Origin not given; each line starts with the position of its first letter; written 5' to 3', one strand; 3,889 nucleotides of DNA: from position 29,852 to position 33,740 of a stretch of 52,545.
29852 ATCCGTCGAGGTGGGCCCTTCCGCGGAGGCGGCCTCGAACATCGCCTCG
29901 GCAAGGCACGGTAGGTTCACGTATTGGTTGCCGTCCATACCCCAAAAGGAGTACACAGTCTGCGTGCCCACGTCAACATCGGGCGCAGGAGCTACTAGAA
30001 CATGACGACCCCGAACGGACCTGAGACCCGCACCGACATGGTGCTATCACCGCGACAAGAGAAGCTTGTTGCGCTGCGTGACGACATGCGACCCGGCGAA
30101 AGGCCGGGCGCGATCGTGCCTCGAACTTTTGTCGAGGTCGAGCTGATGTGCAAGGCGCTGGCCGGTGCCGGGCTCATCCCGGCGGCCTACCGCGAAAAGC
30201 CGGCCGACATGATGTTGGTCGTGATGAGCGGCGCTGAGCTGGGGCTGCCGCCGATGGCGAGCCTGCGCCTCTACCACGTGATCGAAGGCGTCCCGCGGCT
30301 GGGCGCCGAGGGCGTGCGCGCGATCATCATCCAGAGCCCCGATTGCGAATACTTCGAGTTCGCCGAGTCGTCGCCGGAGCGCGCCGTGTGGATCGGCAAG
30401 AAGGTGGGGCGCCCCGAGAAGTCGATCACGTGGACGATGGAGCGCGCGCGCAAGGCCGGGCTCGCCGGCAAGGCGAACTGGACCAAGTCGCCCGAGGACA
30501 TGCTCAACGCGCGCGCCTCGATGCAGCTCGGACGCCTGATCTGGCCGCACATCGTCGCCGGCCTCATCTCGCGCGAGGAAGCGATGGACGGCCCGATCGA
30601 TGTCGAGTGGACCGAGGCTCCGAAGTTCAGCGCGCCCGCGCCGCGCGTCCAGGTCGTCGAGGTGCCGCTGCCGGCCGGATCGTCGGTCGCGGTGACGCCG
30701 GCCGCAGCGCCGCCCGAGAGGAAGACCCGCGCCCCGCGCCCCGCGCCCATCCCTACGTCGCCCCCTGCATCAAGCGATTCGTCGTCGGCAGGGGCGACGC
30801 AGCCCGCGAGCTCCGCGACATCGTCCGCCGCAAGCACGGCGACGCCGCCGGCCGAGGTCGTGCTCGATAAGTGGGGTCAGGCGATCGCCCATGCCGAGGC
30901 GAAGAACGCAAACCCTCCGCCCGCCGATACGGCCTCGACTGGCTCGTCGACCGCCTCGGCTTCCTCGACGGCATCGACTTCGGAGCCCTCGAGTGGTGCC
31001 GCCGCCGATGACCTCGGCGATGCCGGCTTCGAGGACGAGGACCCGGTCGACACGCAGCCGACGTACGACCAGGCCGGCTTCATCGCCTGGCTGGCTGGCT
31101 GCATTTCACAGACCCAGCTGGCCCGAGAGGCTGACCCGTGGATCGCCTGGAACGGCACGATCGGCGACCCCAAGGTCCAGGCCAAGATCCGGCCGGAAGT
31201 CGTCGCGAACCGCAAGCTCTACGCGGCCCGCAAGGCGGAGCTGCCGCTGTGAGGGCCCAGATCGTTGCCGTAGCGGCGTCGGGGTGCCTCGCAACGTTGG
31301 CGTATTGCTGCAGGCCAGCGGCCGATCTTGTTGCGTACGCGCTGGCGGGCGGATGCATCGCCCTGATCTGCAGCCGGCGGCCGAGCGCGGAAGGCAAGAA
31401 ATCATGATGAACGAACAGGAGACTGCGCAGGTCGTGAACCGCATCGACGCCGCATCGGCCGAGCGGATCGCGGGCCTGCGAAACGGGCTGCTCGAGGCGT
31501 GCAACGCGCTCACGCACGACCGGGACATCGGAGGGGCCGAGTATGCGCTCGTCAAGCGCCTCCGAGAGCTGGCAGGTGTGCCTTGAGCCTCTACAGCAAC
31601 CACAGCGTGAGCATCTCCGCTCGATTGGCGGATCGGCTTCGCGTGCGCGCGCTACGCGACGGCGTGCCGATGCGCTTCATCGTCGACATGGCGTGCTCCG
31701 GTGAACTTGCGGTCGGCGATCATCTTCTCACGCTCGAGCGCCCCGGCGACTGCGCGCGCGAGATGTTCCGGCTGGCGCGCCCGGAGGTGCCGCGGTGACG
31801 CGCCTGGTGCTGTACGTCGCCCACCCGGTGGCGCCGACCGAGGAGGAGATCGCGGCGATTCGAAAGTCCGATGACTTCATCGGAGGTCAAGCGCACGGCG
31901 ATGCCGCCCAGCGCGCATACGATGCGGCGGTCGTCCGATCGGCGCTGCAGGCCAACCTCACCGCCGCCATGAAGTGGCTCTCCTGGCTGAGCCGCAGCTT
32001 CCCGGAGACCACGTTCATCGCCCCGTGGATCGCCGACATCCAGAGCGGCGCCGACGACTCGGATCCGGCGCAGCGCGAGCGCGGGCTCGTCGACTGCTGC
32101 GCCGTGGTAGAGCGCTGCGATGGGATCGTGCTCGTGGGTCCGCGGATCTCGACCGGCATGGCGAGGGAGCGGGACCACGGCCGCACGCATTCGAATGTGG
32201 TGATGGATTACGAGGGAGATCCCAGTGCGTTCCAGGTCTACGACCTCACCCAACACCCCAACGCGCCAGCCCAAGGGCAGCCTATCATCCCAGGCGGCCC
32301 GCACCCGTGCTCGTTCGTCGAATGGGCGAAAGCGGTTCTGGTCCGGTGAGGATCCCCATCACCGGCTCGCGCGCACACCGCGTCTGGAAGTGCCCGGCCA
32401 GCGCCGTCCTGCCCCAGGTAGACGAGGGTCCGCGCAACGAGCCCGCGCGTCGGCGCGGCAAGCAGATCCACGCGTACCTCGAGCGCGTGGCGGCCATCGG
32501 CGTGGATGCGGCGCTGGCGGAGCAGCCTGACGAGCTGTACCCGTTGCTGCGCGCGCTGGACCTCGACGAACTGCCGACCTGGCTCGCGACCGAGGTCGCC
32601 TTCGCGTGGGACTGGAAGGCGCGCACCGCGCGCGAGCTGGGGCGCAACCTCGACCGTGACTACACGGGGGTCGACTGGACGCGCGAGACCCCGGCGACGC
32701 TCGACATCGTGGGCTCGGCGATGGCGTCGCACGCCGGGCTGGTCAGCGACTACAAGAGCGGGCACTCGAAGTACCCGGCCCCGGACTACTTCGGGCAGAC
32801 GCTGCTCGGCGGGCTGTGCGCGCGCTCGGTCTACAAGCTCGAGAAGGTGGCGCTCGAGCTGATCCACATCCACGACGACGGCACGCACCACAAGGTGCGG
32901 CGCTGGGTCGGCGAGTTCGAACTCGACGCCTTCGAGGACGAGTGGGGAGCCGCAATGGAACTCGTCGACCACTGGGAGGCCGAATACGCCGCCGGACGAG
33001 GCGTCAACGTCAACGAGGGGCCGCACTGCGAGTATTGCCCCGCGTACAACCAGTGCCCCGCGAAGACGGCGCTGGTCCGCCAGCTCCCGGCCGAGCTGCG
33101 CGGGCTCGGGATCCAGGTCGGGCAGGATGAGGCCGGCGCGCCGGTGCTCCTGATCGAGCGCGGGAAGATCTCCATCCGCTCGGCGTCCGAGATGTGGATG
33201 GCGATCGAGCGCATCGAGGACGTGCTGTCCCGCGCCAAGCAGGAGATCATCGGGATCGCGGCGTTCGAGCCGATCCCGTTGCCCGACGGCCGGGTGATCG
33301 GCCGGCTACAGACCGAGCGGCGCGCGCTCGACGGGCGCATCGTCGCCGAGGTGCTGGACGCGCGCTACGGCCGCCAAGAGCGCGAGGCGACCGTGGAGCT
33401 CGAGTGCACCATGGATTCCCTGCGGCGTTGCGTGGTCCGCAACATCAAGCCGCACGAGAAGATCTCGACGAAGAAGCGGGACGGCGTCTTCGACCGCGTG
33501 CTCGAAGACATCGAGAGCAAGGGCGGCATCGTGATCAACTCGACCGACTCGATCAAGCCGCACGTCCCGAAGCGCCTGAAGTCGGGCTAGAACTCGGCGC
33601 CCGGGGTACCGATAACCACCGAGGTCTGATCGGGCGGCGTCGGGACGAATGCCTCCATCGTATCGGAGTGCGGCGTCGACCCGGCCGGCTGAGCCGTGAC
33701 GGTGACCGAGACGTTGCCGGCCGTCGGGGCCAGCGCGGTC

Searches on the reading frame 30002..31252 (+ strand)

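Call 50: search_protein_families(library=pfam, proteins=[window:30002-31252:+], max_evalue=0.01)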
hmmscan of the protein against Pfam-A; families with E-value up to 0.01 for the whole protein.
window:30002-31252:+ (416 aa): 1 family
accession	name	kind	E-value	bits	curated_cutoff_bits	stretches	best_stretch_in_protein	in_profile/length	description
PF03837.19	RecT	-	7.5e-05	22.8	24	0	140-194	128-187/198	RecT family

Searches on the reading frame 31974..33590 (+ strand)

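Call 50: search_protein_families(library=pfam, proteins=[window:31974-33590:+], max_evalue=0.01)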
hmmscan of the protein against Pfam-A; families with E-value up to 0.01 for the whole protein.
window:31974-33590:+ (538 aa): 1 family
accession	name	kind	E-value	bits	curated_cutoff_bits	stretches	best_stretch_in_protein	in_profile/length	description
PF12705.13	PDDEXK_1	-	5.6e-07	30.2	22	1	132-362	5-247/247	PD-(D/E)XK nuclease superfamily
